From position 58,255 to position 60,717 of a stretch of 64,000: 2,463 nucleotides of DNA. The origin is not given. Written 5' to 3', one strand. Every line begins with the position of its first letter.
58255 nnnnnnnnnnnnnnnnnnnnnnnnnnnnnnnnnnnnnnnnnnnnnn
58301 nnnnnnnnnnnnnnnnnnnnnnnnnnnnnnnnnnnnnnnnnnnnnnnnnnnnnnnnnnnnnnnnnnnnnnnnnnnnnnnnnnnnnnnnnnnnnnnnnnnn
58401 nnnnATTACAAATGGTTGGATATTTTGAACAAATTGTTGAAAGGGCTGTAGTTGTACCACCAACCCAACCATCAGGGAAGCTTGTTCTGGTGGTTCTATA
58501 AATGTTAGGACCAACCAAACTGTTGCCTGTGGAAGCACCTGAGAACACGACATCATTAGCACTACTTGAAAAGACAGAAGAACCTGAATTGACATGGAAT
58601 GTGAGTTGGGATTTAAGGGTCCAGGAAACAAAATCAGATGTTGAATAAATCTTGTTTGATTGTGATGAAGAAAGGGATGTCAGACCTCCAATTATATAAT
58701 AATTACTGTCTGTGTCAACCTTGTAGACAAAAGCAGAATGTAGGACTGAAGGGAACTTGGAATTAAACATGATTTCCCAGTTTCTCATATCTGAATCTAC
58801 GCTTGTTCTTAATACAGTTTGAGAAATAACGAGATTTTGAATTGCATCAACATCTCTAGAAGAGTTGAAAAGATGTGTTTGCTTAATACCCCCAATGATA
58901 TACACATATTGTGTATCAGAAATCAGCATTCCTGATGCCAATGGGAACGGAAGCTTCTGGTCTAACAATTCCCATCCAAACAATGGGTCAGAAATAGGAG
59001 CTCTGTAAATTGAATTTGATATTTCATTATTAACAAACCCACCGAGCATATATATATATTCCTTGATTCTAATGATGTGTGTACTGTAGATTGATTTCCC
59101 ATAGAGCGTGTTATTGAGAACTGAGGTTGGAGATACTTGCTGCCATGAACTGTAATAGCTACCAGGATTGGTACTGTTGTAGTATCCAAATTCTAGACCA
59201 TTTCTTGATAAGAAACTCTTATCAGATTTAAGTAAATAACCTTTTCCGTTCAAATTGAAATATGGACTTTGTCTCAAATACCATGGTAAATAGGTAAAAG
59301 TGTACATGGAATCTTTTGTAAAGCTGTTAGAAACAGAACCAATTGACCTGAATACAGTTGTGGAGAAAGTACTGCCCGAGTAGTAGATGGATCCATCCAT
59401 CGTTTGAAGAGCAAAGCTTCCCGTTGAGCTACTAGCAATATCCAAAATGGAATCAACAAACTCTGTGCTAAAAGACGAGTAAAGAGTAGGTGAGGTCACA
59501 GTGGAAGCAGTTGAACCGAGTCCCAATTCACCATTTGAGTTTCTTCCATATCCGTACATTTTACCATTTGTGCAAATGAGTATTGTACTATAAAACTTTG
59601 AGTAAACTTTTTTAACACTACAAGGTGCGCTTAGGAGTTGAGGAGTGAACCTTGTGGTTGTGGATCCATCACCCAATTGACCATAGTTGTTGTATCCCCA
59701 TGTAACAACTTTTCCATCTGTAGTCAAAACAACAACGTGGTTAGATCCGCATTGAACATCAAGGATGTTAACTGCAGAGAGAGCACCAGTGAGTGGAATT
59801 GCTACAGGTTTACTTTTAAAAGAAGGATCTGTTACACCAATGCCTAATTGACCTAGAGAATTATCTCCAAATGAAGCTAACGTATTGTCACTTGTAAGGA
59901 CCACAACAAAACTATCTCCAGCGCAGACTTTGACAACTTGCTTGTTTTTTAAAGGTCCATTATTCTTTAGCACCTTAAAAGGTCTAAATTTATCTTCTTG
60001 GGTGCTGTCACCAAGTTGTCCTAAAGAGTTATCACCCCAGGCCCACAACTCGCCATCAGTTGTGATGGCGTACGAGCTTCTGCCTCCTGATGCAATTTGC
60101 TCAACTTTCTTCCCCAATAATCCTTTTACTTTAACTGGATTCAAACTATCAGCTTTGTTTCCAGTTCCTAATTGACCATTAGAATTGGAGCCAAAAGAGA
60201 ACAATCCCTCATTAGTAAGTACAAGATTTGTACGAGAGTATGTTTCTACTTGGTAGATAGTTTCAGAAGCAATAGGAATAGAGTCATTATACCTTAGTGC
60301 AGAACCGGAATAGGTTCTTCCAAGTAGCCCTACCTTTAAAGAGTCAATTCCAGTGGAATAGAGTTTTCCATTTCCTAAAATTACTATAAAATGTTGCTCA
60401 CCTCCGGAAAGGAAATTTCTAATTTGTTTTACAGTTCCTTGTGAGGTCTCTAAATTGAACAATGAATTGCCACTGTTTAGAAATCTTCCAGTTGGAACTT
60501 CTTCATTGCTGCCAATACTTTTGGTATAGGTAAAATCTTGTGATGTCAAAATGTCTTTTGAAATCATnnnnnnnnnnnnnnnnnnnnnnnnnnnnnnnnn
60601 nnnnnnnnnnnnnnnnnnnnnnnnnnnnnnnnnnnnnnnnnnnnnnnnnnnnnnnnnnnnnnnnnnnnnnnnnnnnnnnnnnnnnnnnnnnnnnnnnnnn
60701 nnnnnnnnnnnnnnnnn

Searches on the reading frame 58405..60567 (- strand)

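Call 39: search_protein_families(library=pfam, proteins=[L004:3151-4056:+, L004:1300-4056:+, L004:229-1296:+, L004:1166-3151:+], max_evalue=0.1)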
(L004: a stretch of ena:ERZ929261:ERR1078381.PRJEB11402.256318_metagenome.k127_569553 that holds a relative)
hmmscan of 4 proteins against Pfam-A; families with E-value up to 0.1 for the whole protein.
L004:3151-4056:+ (302 aa): 1 family
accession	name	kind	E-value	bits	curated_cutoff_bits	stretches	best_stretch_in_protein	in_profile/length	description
PF00589.27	Phage_integrase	-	0.0014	18.9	27.1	1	141-284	36-166/172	Phage integrase family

L004:1300-4056:+ (919 aa): 2 families
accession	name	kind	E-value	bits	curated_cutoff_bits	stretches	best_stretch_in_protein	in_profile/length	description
PF04838.17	Baculo_LEF5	-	0.002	18.7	25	0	728-851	19-143/156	Baculoviridae late expression factor 5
PF00589.27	Phage_integrase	-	0.009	16.2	27.1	1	758-901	36-166/172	Phage integrase family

L004:229-1296:+ (356 aa): 0 families

L004:1166-3151:+ (662 aa): 3 families
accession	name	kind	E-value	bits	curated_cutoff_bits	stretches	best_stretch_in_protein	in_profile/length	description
PF00078.32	RVT_1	-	4.7e-26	92.2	29.6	1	129-293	1-205/205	Reverse transcriptase (RNA-dependent DNA polymerase)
PF05869.16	Dam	-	4.6e-05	23.6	28.1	1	526-632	11-122/169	DNA N-6-adenine-methyltransferase (Dam)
PF16173.10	DUF4874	-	0.081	13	30.1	0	222-290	53-119/159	Domain of unknown function (DUF4874)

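Call 100: search_protein_families(library=pfam, proteins=[P0138, P0139, P0141, P0142, P0143, P0144], max_evalue=0.01)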
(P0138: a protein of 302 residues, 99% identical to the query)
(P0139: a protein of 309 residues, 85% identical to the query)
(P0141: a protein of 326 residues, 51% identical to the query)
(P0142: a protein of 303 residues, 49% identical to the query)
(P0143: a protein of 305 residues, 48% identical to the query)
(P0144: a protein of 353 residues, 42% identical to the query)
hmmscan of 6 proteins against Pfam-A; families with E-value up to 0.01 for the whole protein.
P0138 (302 aa): 0 families

P0139 (309 aa): 1 family
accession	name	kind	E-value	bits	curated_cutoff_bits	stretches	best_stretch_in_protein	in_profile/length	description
PF00589.27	Phage_integrase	-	1.1e-05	25.8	27.1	1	148-292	36-167/172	Phage integrase family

P0141 (326 aa): 1 family
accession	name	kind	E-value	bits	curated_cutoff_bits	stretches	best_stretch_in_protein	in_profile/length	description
PF00589.27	Phage_integrase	-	0.00018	21.8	27.1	1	161-307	35-168/172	Phage integrase family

P0142 (303 aa): 1 family
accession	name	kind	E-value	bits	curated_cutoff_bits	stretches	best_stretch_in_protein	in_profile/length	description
PF00589.27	Phage_integrase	-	6.6e-06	26.5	27.1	1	140-290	34-169/172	Phage integrase family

P0143 (305 aa): 1 family
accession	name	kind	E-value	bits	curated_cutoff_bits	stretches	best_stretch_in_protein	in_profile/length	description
PF00589.27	Phage_integrase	-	7.3e-07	29.6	27.1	1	117-287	17-168/172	Phage integrase family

P0144 (353 aa): 1 family
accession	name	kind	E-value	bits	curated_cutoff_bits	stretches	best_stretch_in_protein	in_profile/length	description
PF00589.27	Phage_integrase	-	2.1e-07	31.3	27.1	1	190-338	36-167/172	Phage integrase family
